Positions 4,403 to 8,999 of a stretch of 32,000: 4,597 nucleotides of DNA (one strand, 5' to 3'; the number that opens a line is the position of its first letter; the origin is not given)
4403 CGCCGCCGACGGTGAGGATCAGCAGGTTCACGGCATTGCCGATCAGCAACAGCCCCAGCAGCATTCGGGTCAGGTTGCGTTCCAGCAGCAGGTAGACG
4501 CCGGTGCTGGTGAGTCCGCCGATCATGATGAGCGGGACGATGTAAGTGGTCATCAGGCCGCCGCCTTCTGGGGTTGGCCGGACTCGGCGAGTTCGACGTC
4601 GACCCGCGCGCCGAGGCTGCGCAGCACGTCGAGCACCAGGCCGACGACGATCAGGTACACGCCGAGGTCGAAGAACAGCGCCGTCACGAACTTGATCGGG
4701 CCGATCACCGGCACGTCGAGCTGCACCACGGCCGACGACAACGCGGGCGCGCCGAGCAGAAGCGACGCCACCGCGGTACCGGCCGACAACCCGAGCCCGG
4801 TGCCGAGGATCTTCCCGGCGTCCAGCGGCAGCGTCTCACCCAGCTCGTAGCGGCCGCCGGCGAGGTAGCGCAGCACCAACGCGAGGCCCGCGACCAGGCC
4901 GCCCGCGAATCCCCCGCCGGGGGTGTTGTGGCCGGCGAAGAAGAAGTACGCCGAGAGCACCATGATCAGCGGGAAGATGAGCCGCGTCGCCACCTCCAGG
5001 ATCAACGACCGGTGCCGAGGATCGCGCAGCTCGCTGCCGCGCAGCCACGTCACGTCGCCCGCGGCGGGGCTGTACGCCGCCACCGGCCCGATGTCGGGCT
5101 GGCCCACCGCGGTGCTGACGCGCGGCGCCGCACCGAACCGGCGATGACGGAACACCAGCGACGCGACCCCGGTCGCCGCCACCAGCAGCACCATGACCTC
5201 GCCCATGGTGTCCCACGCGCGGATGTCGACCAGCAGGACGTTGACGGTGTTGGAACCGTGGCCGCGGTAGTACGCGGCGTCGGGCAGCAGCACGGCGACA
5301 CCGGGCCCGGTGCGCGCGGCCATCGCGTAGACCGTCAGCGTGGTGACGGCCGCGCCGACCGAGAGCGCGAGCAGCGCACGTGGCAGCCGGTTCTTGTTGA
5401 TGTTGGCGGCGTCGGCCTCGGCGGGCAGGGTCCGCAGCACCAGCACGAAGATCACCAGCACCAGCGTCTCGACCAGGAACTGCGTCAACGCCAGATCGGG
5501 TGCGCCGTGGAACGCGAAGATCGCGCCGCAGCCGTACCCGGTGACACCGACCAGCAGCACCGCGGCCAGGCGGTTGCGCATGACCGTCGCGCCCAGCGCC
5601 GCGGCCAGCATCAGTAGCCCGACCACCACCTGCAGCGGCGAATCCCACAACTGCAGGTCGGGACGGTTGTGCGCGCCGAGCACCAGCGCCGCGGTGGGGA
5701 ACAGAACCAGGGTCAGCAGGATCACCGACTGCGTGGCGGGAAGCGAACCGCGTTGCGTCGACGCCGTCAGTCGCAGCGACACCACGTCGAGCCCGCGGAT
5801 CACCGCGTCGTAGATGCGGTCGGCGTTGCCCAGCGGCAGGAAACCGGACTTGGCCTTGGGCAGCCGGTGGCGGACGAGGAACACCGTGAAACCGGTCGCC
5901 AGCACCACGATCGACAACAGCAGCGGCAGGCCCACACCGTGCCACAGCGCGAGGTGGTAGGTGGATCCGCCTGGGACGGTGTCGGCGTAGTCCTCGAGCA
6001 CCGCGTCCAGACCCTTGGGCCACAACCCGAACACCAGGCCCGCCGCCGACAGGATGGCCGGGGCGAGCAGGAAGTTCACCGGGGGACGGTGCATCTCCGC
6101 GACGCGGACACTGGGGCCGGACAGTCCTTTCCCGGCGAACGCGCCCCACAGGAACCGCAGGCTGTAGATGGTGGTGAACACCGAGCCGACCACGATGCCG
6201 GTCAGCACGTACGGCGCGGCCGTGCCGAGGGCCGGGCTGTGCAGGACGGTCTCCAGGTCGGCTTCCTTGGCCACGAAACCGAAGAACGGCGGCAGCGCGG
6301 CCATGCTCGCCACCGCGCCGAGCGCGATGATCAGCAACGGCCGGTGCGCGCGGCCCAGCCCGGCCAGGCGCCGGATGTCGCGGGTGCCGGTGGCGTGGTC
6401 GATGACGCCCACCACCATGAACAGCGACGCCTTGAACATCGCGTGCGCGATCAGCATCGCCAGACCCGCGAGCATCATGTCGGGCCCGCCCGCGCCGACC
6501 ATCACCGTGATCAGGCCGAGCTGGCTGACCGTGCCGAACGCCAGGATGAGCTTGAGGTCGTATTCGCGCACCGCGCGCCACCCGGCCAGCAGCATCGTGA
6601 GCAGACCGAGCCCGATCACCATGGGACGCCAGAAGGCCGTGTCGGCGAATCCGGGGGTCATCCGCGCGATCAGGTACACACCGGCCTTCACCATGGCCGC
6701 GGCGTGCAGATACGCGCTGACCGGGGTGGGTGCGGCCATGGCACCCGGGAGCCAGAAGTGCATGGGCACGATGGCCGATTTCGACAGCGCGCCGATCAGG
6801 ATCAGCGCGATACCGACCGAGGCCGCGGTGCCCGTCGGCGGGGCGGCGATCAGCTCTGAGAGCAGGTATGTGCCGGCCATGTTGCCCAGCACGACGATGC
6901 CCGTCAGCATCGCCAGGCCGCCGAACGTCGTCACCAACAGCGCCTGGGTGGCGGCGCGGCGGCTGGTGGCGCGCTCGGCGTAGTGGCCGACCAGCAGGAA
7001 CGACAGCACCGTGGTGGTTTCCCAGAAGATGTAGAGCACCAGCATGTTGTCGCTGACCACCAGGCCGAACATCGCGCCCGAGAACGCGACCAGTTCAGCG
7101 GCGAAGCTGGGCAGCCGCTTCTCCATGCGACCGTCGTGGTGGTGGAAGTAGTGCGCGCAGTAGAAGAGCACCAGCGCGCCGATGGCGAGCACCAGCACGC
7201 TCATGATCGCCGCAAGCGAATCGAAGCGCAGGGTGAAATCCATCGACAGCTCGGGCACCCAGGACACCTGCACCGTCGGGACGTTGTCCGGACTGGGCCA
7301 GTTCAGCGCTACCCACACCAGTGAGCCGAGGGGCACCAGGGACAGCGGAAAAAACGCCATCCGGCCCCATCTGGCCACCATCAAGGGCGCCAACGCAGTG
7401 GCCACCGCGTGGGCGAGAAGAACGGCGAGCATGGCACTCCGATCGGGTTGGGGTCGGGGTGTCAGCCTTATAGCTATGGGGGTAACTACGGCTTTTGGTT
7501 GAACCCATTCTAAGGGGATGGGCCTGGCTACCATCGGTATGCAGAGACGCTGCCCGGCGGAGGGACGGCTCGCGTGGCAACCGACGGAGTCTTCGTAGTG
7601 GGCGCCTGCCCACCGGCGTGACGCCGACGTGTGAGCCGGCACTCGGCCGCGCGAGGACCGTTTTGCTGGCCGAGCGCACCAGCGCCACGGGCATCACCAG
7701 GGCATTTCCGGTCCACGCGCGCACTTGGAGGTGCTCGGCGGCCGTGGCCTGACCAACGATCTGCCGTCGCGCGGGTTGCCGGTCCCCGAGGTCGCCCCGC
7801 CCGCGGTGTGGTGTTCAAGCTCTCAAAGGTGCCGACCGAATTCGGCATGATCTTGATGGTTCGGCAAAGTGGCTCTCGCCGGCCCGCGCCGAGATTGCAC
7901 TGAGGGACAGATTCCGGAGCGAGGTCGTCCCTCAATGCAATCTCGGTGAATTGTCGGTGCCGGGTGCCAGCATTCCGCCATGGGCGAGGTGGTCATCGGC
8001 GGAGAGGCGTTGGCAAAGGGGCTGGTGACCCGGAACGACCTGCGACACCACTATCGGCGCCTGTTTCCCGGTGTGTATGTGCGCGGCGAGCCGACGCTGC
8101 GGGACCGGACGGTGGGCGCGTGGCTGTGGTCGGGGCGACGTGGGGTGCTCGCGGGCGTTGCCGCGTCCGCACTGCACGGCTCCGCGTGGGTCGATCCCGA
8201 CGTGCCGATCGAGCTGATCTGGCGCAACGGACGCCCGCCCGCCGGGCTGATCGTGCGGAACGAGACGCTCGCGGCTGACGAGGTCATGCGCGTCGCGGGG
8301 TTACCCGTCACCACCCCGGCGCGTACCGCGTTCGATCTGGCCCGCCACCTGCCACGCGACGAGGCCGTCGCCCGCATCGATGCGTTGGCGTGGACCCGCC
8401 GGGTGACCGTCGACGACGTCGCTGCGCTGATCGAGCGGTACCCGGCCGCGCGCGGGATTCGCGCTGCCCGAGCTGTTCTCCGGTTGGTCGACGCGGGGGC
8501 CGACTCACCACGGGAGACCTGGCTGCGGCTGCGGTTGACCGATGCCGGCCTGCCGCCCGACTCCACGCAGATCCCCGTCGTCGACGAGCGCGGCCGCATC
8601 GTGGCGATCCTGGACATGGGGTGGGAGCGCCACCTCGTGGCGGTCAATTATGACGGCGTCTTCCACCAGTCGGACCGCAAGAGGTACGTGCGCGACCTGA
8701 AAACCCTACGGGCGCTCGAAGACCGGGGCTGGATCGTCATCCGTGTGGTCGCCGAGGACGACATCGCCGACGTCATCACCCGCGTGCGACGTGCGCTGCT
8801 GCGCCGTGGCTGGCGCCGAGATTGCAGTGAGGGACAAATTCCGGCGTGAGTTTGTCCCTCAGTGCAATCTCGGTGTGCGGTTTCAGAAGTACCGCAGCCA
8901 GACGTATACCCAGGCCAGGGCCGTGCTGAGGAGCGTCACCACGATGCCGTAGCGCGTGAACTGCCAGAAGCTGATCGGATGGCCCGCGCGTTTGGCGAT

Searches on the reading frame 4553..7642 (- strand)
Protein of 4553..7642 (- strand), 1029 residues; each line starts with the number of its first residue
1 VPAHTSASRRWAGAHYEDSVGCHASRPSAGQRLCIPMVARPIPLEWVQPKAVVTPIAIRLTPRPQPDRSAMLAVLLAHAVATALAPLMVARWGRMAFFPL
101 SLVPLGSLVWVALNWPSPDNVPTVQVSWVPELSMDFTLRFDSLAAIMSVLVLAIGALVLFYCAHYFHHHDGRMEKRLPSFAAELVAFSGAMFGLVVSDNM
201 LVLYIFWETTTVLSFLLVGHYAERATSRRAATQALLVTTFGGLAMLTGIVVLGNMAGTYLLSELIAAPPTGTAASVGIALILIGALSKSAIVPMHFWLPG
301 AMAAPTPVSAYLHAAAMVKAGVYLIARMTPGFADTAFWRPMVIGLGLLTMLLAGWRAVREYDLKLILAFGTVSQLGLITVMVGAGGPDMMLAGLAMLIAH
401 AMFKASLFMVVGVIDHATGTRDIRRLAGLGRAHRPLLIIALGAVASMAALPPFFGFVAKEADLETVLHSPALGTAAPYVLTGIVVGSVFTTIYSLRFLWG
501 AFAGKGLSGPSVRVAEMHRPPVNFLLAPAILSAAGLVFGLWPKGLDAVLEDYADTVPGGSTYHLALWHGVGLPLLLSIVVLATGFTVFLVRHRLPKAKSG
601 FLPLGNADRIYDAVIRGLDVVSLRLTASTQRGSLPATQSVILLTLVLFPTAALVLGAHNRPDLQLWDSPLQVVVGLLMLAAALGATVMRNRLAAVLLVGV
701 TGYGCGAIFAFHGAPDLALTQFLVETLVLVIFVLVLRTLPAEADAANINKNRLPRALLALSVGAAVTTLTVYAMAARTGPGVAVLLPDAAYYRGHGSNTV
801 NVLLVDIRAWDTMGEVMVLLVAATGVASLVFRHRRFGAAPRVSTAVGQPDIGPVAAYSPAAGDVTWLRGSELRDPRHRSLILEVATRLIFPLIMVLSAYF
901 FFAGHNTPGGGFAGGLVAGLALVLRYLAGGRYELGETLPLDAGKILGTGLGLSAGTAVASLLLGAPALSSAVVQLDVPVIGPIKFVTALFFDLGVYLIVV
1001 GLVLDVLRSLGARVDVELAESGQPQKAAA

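Call 9: search_protein_families(library=pfam, proteins=[window:4553-7642:-], max_evalue=0.001)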
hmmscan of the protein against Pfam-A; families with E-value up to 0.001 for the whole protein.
window:4553-7642:- (1029 aa): 5 families
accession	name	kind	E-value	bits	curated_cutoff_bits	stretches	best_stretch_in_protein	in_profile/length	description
PF00361.26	Proton_antipo_M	-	1.4e-53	182.5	21.5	1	197-469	1-278/294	NADH:quinone oxidoreductase/Mrp antiporter, TM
PF04039.18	MnhB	-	2e-34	119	22.5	1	881-1004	1-126/127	Domain related to MnhB subunit of Na+/H+ antiporter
PF13244.11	MbhD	-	2.1e-19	69.8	27.2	1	676-740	1-66/67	MBH, subunit D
PF20501.3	MbhE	-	1.7e-14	54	27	1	753-834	4-85/98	MBH, subunit E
PF00662.26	Proton_antipo_N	-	2.8e-07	30.8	24.5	1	130-171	5-46/51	NADH-Ubiquinone oxidoreductase (complex I), chain 5 N-terminus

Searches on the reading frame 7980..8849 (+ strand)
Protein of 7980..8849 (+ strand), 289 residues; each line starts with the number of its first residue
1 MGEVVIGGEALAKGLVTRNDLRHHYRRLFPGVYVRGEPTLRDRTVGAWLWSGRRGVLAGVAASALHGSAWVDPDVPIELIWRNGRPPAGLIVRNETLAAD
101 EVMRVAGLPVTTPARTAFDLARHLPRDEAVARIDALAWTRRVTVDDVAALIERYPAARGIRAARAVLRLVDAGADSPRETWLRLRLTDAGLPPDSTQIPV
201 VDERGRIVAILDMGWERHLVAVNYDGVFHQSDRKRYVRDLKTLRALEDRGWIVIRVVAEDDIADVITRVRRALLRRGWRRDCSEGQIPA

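Call 9: search_protein_families(library=pfam, proteins=[window:7980-8849:+], max_evalue=0.001)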
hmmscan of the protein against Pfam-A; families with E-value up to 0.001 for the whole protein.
window:7980-8849:+ (289 aa): 1 family
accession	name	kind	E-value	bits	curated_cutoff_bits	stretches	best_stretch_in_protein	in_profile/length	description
PF18741.7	MTES_1575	-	0.00018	22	38.2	1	213-260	29-80/96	REase_MTES_1575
